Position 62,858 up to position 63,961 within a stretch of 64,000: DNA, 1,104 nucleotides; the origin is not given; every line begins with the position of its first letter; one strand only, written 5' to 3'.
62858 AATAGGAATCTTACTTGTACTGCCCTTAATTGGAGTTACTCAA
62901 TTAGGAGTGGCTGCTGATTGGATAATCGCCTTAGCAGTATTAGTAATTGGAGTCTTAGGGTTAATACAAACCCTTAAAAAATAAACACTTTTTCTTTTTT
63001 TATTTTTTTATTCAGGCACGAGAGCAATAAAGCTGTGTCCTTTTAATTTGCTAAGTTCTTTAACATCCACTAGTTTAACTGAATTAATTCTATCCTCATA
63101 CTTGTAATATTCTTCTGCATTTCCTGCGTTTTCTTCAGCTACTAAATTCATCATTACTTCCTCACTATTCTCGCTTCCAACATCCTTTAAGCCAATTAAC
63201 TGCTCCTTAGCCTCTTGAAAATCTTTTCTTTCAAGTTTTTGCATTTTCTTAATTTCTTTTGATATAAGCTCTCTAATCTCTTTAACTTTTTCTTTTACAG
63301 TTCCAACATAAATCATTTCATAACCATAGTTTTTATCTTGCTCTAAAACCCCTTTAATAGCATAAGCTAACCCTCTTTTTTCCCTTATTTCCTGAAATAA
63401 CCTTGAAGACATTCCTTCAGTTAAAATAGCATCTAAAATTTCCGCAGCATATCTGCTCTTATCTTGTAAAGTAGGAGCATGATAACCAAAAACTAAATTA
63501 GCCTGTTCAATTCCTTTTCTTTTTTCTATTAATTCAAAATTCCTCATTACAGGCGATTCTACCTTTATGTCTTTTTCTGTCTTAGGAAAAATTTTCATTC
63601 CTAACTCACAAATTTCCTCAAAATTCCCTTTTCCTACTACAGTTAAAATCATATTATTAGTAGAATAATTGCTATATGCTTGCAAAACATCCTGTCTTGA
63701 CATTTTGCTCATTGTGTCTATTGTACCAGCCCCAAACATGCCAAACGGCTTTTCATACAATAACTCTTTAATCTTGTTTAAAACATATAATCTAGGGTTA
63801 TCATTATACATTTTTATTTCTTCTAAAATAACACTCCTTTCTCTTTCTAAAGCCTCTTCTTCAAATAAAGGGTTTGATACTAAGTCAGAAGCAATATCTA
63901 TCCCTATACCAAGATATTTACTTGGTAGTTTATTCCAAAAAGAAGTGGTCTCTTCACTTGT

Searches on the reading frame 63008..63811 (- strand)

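Call 89: search_protein_families(library=pfam, max_evalue=0.001, proteins=[window:63008-63811:-])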
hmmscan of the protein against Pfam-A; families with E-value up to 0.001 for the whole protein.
window:63008-63811:- (267 aa): 1 family
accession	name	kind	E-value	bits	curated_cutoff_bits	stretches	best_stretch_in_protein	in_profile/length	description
PF05193.26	Peptidase_M16_C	-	5e-27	95.4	23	1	36-205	1-181/181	Peptidase M16 inactive domain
